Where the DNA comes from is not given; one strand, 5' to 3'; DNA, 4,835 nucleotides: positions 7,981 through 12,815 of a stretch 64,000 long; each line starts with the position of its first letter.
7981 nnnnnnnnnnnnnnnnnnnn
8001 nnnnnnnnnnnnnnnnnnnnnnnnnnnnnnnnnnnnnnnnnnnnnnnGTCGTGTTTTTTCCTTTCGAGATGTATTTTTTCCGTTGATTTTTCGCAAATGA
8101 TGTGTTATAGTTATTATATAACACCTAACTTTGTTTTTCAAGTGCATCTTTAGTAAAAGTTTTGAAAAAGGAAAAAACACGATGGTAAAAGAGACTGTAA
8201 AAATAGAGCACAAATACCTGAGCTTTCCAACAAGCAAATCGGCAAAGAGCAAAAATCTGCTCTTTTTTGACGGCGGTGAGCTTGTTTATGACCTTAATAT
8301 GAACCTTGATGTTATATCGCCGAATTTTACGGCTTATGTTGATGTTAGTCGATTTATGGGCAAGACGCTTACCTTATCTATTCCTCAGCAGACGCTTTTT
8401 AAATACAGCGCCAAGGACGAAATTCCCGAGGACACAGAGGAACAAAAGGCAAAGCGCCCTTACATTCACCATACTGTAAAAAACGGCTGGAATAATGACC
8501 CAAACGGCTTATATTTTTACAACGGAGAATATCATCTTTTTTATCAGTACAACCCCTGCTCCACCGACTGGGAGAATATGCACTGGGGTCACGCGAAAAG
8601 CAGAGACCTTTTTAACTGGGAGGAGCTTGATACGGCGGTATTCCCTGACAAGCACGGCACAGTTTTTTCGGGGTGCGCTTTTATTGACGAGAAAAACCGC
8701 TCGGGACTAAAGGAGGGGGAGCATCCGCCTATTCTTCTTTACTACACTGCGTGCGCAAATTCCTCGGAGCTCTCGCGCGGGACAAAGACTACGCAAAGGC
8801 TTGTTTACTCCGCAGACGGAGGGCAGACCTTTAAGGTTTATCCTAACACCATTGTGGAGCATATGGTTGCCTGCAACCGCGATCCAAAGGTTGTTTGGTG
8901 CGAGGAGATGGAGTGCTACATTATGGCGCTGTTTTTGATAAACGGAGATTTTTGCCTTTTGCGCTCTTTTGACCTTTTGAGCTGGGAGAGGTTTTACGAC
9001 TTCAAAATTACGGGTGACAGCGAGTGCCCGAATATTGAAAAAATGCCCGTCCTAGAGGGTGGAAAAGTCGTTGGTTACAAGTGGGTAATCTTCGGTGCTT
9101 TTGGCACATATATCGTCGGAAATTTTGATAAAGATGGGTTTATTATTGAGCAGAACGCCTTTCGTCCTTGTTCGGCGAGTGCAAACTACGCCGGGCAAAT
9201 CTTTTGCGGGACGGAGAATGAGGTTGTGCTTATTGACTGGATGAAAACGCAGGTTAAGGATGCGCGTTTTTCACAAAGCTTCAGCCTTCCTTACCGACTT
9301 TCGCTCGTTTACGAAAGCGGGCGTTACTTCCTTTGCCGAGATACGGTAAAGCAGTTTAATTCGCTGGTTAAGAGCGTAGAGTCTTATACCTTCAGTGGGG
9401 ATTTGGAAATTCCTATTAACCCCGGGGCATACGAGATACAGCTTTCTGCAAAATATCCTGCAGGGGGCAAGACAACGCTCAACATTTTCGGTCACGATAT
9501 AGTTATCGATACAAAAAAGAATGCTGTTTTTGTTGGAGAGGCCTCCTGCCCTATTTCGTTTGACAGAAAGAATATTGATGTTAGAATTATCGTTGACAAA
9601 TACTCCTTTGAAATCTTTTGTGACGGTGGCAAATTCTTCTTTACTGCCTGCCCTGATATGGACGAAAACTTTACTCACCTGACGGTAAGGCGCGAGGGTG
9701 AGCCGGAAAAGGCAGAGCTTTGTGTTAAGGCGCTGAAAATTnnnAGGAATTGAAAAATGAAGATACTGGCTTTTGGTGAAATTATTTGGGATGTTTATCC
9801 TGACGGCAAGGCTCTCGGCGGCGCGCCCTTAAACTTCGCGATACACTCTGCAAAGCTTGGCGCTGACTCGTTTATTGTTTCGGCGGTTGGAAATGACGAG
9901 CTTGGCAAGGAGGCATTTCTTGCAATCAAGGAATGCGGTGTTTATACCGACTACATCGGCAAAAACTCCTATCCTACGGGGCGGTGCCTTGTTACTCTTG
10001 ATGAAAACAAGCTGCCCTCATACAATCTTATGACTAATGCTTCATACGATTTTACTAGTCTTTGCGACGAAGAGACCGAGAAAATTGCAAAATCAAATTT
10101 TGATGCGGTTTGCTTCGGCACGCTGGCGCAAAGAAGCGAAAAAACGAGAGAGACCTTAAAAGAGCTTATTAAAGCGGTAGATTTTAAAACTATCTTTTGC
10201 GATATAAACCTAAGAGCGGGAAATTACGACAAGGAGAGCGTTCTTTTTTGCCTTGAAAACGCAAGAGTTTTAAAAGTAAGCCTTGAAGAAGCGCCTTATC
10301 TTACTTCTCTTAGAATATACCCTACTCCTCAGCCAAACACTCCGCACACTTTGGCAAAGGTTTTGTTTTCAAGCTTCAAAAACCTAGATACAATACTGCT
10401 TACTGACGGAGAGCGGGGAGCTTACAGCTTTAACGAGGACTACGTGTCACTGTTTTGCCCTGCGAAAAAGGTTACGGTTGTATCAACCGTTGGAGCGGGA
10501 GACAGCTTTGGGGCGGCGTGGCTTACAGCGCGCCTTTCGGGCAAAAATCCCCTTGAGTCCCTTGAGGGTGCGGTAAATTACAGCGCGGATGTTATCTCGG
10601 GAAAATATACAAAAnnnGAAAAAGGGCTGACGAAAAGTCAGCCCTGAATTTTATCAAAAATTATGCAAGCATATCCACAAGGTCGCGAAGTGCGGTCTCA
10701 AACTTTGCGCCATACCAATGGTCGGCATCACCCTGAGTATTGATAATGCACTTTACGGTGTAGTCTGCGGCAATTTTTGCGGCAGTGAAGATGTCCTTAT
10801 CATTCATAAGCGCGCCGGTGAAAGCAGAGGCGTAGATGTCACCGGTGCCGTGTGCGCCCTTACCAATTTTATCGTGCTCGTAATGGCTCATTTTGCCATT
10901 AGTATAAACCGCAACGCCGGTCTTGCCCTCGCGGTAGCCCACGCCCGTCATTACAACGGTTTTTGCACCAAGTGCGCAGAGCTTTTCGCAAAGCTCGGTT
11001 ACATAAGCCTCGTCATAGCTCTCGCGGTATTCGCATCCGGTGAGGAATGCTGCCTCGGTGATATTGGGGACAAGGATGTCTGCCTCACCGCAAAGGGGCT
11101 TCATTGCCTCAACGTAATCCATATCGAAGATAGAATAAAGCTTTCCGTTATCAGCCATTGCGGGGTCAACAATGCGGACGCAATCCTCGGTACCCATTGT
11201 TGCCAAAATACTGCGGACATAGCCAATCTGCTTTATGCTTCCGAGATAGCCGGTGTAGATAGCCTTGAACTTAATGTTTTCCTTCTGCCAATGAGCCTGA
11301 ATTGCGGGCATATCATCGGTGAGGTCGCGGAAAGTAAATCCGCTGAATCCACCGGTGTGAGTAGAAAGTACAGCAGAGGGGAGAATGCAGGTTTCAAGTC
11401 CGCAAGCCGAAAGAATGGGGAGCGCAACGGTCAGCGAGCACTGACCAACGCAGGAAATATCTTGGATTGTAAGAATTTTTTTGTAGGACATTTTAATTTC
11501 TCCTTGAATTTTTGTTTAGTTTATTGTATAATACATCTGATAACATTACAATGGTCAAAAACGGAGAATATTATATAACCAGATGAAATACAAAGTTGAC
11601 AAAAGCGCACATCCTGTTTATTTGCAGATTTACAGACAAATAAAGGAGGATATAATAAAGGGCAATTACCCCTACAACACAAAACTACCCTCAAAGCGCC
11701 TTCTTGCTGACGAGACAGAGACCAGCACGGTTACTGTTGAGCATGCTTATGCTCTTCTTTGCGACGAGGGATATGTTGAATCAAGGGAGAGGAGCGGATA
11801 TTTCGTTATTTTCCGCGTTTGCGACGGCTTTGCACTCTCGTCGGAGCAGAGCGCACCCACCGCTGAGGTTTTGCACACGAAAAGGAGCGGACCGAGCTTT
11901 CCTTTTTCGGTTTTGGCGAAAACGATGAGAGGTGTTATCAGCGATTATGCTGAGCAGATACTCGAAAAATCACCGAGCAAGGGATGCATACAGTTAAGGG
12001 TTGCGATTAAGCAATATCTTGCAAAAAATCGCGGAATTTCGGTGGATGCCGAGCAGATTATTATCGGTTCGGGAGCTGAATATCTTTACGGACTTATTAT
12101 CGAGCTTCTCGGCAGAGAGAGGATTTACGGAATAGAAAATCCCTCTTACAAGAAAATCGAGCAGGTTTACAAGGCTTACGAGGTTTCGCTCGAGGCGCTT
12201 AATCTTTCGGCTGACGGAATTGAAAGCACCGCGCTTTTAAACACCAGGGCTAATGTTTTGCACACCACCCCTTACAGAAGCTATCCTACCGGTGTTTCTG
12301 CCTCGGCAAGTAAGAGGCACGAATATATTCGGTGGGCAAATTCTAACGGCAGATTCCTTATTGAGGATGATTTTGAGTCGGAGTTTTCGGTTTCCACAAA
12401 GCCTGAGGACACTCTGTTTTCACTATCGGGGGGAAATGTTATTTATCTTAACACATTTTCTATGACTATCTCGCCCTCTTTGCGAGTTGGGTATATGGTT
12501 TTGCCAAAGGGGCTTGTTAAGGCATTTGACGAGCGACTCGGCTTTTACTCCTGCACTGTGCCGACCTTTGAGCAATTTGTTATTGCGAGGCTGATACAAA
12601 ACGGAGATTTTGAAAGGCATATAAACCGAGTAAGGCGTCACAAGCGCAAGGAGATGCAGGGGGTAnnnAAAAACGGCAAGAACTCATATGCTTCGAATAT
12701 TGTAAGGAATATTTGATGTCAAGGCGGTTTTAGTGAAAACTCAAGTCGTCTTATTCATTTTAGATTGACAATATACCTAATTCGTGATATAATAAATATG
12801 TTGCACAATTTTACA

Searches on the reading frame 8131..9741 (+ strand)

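Call 14: search_protein_families(library=pfam, proteins=[window:8131-9741:+], max_evalue=0.001)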
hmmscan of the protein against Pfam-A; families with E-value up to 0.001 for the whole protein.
window:8131-9741:+ (537 aa): 2 families
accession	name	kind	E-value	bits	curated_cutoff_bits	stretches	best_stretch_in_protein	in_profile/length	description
PF00251.26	Glyco_hydro_32N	-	5.8e-49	167.7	22.1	1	113-392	1-296/307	Glycosyl hydrolases family 32 N-terminal domain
PF08244.19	Glyco_hydro_32C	-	2.9e-05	24.6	21.9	1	462-522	80-145/158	Glycosyl hydrolases family 32 C terminal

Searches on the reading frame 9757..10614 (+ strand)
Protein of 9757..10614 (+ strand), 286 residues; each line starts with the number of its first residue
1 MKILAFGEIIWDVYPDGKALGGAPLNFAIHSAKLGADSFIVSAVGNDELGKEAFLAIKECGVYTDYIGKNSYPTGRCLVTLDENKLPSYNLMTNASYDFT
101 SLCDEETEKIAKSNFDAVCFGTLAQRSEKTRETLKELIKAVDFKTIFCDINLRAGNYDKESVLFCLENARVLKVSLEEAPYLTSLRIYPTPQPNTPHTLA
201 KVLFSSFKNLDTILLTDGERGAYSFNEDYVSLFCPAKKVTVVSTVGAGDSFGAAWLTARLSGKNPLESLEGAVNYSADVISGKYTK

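Call 14: search_protein_families(library=pfam, proteins=[window:9757-10614:+], max_evalue=0.001)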
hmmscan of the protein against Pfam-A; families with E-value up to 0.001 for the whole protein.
window:9757-10614:+ (286 aa): 1 family
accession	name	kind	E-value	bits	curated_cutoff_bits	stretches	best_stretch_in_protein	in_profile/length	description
PF00294.29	PfkB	-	5.4e-35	121.6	25.8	1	18-282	33-292/302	pfkB family carbohydrate kinase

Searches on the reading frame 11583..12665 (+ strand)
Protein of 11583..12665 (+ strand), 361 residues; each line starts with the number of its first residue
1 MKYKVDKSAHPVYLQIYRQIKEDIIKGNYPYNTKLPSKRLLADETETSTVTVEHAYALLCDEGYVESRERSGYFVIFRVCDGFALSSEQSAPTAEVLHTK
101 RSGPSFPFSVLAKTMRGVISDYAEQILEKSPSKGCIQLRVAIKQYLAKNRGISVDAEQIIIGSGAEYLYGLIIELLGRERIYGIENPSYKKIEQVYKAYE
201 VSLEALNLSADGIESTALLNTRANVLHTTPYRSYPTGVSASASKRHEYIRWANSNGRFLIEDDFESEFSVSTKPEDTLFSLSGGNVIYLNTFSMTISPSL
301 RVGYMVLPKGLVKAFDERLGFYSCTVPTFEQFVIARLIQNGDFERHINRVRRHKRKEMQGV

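Call 14: search_protein_families(library=pfam, proteins=[window:11583-12665:+], max_evalue=0.001)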
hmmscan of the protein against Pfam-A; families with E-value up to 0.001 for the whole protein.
window:11583-12665:+ (361 aa): 1 family
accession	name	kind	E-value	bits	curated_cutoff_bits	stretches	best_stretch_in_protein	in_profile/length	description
PF00392.27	GntR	-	7.1e-14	51.6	27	1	13-75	2-64/64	Bacterial regulatory proteins, gntR family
